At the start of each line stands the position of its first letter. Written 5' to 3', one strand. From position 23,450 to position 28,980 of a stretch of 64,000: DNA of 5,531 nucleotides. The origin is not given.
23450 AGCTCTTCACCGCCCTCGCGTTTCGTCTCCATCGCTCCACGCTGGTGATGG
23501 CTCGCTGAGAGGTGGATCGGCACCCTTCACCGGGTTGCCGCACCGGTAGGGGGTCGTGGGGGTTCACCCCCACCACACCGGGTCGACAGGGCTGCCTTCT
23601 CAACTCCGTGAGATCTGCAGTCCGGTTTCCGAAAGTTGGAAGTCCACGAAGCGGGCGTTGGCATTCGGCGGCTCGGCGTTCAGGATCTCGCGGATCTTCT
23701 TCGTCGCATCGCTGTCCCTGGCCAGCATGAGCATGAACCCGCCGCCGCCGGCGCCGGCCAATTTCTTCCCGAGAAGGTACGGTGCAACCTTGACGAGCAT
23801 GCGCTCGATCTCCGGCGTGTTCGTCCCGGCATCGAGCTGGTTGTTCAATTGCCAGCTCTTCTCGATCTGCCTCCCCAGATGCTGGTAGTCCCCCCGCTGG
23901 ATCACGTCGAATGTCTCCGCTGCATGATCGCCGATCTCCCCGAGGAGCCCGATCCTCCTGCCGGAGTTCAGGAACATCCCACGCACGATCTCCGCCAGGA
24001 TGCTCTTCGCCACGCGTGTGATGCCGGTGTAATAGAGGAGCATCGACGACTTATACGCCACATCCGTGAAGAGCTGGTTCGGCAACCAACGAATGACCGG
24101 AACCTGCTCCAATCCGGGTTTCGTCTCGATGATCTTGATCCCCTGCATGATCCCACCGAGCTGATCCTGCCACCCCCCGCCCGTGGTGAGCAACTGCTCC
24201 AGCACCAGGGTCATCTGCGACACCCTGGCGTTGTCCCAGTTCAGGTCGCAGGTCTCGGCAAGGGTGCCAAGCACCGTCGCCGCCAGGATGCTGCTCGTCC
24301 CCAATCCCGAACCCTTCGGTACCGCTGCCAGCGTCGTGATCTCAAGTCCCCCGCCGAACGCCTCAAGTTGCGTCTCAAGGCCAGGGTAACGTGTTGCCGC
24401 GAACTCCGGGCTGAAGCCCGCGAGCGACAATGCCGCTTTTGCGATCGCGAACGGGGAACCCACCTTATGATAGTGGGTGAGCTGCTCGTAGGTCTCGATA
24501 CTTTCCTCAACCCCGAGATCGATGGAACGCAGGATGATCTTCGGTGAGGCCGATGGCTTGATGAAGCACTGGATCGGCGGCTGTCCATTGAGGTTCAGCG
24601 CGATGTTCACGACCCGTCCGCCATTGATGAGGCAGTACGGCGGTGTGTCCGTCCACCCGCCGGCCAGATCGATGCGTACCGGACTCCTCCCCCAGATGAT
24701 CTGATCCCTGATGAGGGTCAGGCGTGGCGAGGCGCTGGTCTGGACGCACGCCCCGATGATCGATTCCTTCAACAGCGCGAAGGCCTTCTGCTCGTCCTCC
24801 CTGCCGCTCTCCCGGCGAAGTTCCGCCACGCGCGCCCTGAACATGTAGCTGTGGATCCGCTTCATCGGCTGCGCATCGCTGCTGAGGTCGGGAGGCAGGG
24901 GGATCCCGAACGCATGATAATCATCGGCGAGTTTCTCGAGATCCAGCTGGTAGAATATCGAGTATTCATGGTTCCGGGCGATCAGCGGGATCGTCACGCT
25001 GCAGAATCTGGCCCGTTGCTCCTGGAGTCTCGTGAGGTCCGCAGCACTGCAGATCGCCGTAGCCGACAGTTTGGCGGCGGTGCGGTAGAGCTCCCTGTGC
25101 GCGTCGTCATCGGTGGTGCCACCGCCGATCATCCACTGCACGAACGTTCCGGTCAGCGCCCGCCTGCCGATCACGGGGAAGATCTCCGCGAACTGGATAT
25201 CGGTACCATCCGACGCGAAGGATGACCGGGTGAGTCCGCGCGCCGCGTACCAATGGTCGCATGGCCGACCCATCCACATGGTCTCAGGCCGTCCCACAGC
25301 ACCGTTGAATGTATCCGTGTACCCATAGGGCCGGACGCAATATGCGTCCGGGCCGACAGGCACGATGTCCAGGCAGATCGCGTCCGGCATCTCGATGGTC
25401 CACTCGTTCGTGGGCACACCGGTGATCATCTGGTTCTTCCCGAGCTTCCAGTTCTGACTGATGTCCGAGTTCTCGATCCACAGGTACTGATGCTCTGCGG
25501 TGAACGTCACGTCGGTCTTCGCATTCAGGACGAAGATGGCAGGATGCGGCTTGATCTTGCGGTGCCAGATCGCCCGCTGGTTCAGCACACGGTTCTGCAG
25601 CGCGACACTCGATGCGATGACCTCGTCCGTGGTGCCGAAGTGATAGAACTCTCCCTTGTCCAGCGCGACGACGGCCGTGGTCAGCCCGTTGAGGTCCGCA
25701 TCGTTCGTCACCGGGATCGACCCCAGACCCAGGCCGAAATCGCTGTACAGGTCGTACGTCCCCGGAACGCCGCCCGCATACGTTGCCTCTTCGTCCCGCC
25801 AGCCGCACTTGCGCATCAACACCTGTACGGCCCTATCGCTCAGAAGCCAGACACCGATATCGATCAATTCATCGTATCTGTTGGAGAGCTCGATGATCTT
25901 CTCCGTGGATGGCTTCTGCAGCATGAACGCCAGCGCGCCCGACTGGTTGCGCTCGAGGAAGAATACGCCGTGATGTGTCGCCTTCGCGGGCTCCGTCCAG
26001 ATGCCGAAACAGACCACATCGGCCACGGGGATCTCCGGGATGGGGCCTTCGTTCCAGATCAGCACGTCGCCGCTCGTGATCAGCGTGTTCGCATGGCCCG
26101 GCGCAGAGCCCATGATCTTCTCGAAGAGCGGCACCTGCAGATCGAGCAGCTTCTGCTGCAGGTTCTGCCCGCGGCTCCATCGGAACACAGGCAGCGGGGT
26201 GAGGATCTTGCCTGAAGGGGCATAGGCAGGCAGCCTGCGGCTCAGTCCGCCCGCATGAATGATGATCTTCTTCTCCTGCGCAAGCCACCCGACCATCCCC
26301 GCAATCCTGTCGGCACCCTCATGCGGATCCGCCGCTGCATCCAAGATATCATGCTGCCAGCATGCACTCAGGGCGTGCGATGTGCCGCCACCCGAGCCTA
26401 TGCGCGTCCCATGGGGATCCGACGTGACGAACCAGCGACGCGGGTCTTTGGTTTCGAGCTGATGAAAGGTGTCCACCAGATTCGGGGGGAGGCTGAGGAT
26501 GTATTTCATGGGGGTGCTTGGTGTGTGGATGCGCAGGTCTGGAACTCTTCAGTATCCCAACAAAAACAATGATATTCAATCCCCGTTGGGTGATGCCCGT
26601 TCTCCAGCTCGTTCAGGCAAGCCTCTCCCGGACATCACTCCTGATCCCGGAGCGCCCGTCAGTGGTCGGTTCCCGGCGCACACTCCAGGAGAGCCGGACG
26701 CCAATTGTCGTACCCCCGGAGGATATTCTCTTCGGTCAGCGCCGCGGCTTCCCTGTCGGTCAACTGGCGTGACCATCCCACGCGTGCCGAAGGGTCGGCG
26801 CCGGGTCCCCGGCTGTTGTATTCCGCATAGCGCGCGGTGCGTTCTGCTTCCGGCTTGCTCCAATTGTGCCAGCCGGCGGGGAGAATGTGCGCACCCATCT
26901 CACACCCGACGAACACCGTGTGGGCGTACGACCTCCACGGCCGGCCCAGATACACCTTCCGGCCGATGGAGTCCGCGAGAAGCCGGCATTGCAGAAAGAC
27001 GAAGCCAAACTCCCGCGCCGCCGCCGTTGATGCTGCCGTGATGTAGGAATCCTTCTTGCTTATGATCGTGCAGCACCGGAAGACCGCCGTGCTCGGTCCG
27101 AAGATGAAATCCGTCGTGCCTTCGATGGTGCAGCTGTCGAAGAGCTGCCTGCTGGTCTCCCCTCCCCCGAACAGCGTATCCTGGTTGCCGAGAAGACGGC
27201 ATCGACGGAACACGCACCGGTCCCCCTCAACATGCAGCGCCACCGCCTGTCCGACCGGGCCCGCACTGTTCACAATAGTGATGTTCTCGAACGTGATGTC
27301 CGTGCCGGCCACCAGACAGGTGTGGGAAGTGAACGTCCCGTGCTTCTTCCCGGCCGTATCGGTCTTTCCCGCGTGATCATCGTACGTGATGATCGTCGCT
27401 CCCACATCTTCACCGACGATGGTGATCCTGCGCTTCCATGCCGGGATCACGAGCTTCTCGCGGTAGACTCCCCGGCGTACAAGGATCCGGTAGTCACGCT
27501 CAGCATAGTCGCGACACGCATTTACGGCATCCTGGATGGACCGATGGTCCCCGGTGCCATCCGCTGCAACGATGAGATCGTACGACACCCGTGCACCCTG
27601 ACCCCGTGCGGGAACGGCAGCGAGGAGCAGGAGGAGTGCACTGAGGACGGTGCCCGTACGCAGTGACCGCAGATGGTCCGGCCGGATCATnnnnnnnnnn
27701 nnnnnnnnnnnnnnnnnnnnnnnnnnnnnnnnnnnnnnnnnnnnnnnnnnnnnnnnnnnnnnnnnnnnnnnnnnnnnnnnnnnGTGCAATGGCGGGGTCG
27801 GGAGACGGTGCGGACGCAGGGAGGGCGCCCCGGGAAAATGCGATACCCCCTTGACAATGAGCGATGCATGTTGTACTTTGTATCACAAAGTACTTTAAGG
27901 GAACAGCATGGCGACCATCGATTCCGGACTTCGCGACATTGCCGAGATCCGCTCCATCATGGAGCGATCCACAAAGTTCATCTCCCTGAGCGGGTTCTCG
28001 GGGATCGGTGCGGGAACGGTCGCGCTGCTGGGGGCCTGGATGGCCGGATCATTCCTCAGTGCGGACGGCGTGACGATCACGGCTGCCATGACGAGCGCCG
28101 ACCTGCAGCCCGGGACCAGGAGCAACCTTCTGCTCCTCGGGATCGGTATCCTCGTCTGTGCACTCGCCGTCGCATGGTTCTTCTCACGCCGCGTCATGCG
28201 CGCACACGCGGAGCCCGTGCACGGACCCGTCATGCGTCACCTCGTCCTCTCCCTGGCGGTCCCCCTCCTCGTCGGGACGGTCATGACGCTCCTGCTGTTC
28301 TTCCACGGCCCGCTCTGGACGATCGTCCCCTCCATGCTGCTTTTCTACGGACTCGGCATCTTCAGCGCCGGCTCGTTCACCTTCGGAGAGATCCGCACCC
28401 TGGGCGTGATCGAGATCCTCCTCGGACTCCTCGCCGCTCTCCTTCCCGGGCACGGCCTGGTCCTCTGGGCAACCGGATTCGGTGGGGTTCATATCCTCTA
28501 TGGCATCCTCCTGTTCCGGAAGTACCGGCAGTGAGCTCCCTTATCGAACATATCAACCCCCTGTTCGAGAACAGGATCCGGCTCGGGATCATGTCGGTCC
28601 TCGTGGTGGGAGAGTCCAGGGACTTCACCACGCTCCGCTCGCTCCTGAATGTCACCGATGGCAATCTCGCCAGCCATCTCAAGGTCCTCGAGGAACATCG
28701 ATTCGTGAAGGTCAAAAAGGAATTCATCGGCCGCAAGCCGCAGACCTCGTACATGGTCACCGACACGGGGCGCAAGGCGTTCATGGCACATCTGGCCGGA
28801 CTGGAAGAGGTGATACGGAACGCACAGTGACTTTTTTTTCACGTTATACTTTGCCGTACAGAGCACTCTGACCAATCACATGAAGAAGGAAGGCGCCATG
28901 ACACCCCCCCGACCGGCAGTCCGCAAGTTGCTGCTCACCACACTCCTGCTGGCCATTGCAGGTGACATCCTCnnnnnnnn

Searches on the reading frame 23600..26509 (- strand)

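Call 9: search_protein_families(library=pfam, proteins=[window:23600-26509:-])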
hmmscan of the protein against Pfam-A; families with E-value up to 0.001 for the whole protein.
window:23600-26509:- (969 aa): 3 families
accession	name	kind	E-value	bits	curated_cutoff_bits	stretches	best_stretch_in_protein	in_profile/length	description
PF07959.18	Fucose_pyrophosphorylase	-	5e-26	92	34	2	80-231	8-168/418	Fucose pyrophosphorylase domain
PF00288.32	GHMP_kinases_N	-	3.4e-09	37.2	22.3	1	716-787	12-84/87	GHMP kinases N terminal domain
PF08544.19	GHMP_kinases_C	-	7.3e-06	26.7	21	1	870-946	5-82/85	GHMP kinases C terminal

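Call 10: search_protein_families(library=ncbifam, proteins=[window:23600-26509:-])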
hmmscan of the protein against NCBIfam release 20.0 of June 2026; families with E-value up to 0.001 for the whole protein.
window:23600-26509:- (969 aa): 4 families
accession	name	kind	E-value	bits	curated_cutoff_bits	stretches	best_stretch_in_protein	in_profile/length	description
NF009948.0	PRK13412.1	equivalog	0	1219.7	721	1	1-969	26-974/974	bifunctional fucokinase/fucose-1-phosphate guanylyltransferase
NF049969.1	GlMnHpPKinHddA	equivalog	3.1e-25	89.3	600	1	723-942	99-316/338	D-glycero-D-manno-heptose 7-phosphate kinase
TIGR00549.1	mevalon_kin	equivalog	2.4e-12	46.9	163.05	1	722-929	81-276/276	mevalonate kinase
NF003036.0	PRK03926.1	equivalog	1.2e-09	37.7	403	1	721-937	75-274/302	mevalonate kinase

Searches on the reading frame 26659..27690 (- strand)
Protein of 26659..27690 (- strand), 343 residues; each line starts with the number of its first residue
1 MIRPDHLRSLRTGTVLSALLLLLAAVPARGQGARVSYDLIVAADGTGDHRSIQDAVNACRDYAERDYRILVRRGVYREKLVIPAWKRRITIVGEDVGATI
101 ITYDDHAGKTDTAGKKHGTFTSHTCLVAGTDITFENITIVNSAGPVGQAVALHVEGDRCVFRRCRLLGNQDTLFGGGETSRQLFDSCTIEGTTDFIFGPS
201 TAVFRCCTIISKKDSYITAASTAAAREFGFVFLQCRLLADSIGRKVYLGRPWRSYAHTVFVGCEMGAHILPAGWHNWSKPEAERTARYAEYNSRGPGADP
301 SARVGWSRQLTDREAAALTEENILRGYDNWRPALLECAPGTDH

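Call 56: search_protein_families(library=pfam, proteins=[window:26659-27690:-], max_evalue=0.00001)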
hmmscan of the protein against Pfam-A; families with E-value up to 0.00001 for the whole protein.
window:26659-27690:- (343 aa): 1 family
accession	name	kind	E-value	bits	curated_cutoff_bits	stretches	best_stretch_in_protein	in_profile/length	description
PF01095.25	Pectinesterase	-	2e-69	234.1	27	1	38-326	1-297/298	Pectinesterase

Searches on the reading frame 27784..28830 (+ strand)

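Call 58: search_protein_families(library=pfam, proteins=[window:27784-28830:+], max_evalue=0.00001)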
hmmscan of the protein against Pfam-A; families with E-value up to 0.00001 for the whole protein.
window:27784-28830:+ (348 aa): 1 family
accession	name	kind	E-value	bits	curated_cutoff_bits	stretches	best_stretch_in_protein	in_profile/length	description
PF13601.12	HTH_34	-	8.8e-25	87.1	27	1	265-344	1-80/80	Winged helix DNA-binding domain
